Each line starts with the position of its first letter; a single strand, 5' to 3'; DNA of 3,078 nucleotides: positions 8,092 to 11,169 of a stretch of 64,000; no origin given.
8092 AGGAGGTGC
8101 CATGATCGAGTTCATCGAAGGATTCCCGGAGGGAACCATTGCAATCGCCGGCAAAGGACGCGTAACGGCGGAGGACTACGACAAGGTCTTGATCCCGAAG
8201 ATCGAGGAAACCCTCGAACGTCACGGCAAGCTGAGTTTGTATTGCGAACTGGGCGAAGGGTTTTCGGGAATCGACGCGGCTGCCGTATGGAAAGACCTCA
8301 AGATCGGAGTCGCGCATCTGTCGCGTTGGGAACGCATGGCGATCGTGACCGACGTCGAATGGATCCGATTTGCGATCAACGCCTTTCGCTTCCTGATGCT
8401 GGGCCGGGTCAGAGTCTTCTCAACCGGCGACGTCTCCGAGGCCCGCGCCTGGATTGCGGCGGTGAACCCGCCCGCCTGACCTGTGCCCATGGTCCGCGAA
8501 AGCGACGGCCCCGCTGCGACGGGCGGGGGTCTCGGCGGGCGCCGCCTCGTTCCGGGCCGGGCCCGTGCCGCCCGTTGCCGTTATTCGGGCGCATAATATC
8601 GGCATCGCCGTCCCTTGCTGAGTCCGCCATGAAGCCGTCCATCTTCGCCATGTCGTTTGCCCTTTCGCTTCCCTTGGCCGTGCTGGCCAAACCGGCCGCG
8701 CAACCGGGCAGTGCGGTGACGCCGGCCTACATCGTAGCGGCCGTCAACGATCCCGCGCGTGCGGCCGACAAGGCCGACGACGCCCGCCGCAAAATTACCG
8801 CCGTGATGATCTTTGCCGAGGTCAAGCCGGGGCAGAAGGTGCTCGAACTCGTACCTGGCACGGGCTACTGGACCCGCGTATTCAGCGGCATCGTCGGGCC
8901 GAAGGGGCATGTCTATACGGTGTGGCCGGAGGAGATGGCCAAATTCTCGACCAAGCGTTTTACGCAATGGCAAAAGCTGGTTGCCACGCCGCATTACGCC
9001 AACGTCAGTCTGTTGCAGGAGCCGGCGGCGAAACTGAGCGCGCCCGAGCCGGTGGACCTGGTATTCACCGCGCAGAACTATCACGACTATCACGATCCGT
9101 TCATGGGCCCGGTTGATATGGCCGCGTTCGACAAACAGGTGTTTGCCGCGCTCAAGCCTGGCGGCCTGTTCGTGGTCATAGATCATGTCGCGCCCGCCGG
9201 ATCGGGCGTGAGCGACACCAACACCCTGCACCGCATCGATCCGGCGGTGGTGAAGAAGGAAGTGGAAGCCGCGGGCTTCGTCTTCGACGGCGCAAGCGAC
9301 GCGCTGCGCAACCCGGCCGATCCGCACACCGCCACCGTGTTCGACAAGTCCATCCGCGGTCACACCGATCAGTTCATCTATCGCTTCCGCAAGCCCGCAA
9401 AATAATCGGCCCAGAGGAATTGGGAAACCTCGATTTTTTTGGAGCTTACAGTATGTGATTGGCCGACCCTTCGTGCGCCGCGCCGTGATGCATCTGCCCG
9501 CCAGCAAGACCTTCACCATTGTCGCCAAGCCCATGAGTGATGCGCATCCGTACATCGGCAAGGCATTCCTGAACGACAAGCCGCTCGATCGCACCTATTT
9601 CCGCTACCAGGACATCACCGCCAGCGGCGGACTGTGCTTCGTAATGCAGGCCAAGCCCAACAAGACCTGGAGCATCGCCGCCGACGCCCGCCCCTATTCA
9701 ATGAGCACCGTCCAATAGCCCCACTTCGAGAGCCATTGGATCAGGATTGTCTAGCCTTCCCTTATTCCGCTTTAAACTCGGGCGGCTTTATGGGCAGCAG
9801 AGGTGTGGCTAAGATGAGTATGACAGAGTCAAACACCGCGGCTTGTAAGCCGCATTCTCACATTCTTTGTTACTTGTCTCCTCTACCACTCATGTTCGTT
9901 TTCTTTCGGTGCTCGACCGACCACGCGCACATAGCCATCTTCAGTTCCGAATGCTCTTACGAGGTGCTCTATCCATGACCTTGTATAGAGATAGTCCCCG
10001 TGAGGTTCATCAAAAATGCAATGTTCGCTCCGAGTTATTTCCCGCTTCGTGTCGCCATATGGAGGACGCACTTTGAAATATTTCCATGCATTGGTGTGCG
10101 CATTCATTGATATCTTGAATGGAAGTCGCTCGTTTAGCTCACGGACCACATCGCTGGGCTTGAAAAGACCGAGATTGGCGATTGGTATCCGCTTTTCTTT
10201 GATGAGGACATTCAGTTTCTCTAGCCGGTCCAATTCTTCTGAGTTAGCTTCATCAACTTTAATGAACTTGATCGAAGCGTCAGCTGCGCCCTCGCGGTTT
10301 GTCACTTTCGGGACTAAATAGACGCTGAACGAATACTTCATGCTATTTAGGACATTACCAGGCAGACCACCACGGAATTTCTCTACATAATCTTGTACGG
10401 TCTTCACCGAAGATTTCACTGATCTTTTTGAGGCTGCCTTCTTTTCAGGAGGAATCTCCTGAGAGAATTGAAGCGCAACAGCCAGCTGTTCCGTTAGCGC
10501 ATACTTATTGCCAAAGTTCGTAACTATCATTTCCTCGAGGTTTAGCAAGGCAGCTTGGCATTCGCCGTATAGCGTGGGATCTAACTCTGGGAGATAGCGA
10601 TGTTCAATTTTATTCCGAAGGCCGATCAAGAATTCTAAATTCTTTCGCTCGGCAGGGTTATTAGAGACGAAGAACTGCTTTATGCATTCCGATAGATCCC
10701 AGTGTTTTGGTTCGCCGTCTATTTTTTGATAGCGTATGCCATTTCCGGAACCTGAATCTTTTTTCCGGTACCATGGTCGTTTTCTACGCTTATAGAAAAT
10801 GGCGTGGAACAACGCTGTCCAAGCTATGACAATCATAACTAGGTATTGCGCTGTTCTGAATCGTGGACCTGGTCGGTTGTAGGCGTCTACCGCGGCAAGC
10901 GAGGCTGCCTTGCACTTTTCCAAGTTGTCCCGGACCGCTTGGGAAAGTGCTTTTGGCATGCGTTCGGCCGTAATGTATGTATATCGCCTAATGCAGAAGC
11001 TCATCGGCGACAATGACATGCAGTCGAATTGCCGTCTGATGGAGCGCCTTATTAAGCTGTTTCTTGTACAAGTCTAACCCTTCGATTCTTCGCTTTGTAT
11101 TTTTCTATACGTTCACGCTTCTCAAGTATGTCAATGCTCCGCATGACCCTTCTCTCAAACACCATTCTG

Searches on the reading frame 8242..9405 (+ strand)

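Call 43: search_protein_families(library=pfam, proteins=[window:8242-9405:+], max_evalue=0.0001)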
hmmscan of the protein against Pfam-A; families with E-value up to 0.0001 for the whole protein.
window:8242-9405:+ (387 aa): 1 family
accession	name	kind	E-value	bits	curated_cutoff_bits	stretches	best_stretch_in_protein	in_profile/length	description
PF01209.24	Ubie_methyltran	-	9.3e-05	22.3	20.1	0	188-318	39-157/233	ubiE/COQ5 methyltransferase family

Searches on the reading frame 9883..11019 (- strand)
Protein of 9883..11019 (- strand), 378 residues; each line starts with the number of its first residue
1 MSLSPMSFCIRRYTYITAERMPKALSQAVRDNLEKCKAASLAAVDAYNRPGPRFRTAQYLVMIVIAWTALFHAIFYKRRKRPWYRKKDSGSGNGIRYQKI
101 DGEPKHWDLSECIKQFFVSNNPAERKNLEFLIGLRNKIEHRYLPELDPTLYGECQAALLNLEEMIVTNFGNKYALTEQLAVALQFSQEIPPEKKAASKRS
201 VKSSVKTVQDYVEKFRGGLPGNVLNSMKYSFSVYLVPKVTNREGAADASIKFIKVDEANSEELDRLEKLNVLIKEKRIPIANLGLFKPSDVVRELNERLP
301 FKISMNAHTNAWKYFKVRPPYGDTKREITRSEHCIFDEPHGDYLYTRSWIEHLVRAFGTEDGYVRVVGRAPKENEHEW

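Call 42: search_protein_families(library=padloc, proteins=[window:9883-11019:-], max_evalue=0.001)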
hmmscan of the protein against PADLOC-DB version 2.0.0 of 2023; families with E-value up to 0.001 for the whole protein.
window:9883-11019:- (378 aa): 7 families
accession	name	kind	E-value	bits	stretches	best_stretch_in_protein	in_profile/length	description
PDLC04950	PDC-S19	-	6e-123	408.6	1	21-373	1-347/353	-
PDLC04948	PDC-S19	-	2.4e-53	179.7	1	30-319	13-290/325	-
PDLC04953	PDC-S19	-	1e-12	46.2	1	29-215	7-190/333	-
PDLC04952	PDC-S19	-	3.9e-10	37.8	1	33-172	9-135/328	-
PDLC04955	PDC-S19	-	5.7e-09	33.7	1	32-260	11-234/338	-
PDLC04949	PDC-S19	-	9.8e-09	33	1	28-166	6-130/334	-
PDLC04954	PDC-S19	-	1.2e-06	26.2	1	30-189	7-181/330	-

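Call 43: search_protein_families(library=pfam, proteins=[window:9883-11019:-], max_evalue=0.0001)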
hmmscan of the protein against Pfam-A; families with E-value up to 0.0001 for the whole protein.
window:9883-11019:- (378 aa): 1 family
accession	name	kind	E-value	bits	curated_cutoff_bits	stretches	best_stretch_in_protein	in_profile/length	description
PF12358.13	DUF3644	-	4.8e-49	166.9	27.6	1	33-217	3-181/183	Domain of unknown function (DUF3644)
